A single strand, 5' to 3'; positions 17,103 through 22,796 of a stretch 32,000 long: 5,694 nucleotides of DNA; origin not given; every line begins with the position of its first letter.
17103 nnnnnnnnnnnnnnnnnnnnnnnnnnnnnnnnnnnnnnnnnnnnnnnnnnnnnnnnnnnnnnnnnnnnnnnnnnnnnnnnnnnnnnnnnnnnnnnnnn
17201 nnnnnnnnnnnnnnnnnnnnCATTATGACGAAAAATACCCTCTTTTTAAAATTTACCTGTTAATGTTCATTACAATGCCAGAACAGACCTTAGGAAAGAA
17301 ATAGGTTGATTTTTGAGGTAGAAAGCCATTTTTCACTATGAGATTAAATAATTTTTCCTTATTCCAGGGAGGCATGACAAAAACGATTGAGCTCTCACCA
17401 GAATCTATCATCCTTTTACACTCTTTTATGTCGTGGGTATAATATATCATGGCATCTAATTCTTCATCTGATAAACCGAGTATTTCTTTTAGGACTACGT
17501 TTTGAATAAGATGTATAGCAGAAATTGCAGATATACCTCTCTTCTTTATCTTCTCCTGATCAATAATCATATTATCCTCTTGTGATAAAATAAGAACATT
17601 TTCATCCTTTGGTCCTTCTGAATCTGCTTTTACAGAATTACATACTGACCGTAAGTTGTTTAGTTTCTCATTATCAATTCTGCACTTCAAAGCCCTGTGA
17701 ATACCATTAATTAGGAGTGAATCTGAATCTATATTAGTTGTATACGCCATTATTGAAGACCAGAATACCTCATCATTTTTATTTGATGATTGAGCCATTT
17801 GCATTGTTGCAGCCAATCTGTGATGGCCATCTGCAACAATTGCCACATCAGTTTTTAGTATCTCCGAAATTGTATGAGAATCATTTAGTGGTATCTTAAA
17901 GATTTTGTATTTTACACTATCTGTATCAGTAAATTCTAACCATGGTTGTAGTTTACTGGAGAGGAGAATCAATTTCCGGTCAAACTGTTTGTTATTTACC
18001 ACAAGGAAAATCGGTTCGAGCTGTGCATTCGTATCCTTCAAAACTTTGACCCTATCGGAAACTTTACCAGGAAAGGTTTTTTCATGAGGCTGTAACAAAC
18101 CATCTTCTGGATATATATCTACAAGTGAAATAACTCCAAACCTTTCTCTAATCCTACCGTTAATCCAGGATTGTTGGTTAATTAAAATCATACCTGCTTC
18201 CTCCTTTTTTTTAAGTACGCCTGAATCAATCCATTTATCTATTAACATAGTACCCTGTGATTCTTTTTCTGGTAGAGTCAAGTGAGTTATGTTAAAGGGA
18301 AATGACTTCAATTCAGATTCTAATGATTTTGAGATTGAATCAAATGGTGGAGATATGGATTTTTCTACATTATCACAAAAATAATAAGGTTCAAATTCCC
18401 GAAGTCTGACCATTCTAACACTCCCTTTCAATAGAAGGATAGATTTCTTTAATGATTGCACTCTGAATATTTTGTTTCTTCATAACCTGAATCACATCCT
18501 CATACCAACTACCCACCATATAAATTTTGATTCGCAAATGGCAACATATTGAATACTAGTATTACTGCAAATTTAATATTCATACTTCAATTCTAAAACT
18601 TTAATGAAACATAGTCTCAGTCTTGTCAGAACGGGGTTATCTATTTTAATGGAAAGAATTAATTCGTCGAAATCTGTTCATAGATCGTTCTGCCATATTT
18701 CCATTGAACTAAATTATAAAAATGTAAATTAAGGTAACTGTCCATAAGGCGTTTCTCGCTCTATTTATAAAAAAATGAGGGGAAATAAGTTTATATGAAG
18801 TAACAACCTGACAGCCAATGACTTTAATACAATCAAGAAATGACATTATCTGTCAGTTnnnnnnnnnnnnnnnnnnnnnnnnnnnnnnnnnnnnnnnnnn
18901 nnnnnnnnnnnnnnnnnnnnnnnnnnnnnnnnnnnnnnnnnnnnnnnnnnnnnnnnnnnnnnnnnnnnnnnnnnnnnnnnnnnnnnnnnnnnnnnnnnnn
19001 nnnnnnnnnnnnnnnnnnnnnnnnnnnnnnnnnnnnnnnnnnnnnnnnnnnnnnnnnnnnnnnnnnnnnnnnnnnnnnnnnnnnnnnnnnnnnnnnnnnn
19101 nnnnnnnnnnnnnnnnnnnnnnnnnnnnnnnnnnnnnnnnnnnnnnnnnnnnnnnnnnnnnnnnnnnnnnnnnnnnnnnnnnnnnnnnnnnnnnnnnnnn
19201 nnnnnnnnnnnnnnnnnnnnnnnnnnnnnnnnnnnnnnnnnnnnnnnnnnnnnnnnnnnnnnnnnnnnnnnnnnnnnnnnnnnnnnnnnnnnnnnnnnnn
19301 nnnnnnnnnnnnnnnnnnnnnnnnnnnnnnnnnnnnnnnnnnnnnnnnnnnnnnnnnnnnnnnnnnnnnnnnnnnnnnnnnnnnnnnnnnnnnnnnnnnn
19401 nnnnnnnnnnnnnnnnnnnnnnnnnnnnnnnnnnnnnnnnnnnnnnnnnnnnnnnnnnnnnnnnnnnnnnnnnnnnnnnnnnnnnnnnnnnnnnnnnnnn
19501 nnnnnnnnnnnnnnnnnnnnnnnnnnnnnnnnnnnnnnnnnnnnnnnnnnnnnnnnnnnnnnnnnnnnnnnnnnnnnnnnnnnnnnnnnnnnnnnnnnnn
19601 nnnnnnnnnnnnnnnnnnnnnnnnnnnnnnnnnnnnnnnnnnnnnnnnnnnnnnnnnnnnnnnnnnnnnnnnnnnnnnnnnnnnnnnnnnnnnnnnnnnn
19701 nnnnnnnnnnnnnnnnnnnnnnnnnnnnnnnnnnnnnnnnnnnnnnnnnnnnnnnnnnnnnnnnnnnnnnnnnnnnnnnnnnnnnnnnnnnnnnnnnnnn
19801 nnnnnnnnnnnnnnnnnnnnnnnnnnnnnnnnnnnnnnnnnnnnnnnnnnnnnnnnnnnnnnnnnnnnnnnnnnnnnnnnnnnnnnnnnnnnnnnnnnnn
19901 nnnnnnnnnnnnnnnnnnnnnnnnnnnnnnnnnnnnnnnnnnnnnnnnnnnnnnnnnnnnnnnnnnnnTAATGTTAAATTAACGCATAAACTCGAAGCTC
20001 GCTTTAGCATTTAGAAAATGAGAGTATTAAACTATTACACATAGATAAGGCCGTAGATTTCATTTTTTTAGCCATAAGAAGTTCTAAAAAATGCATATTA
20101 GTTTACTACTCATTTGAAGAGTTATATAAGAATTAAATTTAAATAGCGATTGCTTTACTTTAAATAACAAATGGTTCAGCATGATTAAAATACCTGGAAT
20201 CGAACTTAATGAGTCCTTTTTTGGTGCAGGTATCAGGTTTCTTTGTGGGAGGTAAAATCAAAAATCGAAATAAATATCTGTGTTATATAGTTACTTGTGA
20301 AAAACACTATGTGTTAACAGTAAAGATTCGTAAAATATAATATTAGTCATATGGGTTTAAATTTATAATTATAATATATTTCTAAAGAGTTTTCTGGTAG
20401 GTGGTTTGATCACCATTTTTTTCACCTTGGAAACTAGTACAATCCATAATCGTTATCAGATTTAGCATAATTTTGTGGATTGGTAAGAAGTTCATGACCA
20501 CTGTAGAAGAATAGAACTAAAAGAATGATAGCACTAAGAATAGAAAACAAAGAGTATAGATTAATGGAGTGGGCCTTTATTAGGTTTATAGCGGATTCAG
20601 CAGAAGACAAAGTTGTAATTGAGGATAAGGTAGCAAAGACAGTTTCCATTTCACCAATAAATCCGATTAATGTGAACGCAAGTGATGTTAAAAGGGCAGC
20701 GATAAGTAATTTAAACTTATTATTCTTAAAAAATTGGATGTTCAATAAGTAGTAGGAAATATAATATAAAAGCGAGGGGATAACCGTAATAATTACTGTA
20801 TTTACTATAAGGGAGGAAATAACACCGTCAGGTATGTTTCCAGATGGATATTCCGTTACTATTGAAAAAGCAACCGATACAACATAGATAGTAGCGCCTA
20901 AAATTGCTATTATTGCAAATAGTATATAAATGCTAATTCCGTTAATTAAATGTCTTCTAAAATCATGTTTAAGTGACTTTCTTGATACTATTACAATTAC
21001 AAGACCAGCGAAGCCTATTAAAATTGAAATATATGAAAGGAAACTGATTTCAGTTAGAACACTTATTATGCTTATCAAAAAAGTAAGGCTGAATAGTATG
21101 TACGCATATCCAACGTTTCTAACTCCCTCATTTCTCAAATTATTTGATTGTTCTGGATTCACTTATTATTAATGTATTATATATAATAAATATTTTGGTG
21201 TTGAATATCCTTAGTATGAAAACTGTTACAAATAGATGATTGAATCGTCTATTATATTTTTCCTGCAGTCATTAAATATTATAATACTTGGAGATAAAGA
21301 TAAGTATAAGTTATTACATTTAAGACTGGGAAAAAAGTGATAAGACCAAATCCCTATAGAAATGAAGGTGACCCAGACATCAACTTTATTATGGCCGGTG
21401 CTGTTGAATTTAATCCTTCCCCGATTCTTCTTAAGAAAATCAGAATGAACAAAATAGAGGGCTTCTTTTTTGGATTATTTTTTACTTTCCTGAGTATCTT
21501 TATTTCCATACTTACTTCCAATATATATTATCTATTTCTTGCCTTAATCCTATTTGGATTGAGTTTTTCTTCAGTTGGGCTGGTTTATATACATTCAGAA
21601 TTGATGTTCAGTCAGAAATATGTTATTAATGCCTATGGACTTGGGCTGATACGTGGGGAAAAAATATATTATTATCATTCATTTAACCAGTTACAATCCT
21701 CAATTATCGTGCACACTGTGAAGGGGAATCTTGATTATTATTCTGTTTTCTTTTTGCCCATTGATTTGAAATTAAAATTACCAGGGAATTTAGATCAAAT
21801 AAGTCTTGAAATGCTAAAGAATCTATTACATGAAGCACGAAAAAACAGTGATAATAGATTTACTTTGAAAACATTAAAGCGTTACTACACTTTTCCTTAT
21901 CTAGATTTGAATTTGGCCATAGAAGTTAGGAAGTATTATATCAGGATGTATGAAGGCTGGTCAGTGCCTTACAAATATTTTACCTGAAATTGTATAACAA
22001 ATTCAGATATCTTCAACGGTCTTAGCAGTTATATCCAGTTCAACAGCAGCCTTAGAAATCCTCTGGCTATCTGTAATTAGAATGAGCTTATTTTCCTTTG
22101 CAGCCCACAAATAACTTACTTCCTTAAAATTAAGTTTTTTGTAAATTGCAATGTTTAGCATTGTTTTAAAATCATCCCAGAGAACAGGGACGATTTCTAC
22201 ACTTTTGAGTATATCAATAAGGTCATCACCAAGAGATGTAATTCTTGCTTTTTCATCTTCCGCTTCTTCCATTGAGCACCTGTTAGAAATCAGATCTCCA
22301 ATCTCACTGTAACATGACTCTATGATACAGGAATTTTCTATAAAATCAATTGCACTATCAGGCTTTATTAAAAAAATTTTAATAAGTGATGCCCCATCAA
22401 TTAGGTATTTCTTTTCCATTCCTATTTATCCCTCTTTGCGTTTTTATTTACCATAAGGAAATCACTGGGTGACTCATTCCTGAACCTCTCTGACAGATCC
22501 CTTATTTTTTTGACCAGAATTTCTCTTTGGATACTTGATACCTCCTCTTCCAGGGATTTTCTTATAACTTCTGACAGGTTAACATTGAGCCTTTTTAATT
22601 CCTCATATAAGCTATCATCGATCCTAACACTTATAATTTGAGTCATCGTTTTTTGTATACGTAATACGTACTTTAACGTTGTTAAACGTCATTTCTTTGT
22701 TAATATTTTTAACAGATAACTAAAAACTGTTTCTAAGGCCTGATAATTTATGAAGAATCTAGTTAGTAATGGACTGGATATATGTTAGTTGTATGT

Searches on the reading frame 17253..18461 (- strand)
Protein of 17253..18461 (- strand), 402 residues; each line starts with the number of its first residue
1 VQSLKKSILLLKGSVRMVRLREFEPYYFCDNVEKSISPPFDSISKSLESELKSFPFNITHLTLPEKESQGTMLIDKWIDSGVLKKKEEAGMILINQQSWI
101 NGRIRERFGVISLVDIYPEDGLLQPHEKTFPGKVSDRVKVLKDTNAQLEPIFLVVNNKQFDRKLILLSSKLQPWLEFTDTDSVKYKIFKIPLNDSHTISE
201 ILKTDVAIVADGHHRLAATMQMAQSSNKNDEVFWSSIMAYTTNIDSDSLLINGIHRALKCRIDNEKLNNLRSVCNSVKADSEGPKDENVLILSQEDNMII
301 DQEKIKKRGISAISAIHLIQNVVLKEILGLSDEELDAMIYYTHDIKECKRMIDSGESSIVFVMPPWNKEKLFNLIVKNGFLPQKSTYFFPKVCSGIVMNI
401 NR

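Call 54: search_protein_families(library=pfam, proteins=[window:17253-18461:-], max_evalue=0.001)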
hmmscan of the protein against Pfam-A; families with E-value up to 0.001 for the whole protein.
window:17253-18461:- (402 aa): 1 family
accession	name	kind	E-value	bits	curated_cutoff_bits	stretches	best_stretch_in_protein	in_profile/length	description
PF06245.16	DUF1015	-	2.3e-41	142.2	25.8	1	32-274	15-282/325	Protein of unknown function (DUF1015)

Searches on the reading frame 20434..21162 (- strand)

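Call 54: search_protein_families(library=pfam, proteins=[window:20434-21162:-], max_evalue=0.001)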
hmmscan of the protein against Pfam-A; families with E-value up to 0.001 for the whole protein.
window:20434-21162:- (242 aa): 0 families

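Call 98: search_protein_families(library=pfam, proteins=[window:20434-21162:-], max_evalue=1)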
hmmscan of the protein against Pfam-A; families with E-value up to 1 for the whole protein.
window:20434-21162:- (242 aa): 2 families
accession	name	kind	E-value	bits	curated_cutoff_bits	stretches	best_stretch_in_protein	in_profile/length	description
PF14235.11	DUF4337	-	0.062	13.9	27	1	14-58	114-158/161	Domain of unknown function (DUF4337)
PF05279.16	Asp-B-Hydro_N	-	0.19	12.2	23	1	69-102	3-36/66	Aspartyl beta-hydroxylase N-terminal region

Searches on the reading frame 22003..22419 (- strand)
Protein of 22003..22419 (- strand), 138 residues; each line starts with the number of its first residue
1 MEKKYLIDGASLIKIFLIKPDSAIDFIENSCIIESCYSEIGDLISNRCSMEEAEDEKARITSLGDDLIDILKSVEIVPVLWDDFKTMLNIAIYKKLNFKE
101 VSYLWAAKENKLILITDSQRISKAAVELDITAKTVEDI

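Call 54: search_protein_families(library=pfam, proteins=[window:22003-22419:-], max_evalue=0.001)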
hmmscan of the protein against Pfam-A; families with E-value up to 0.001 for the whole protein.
window:22003-22419:- (138 aa): 0 families

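Call 98: search_protein_families(library=pfam, proteins=[window:22003-22419:-], max_evalue=1)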
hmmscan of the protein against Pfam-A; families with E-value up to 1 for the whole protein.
window:22003-22419:- (138 aa): 1 family
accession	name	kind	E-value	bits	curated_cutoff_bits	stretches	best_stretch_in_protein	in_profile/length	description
PF20698.3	PIN-TPR-GreABC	-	0.011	16.4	27.8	1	53-125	65-136/138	PIN domain associated with the TPR-GreAB-C-PIN system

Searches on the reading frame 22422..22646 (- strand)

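Call 98: search_protein_families(library=pfam, proteins=[window:22422-22646:-], max_evalue=1)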
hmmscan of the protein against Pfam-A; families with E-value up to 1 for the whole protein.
window:22422-22646:- (74 aa): 5 families
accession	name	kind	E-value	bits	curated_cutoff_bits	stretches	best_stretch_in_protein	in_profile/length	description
PF07362.18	CcdA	-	9.3e-07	29.6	22.4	1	4-43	3-42/71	Post-segregation antitoxin CcdA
PF12651.13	RHH_3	-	0.0018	18.6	21.6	1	5-33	5-37/44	Ribbon-helix-helix domain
PF01402.27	RHH_1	-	0.0067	16.8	20.5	1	5-35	2-36/39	Ribbon-helix-helix protein, copG family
PF14357.11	DUF4404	-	0.0081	17.2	27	1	8-61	17-66/83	Domain of unknown function (DUF4404)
PF07704.17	PSK_trans_fac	-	0.094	14.1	28.3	1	15-58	15-62/82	Rv0623-like transcription factor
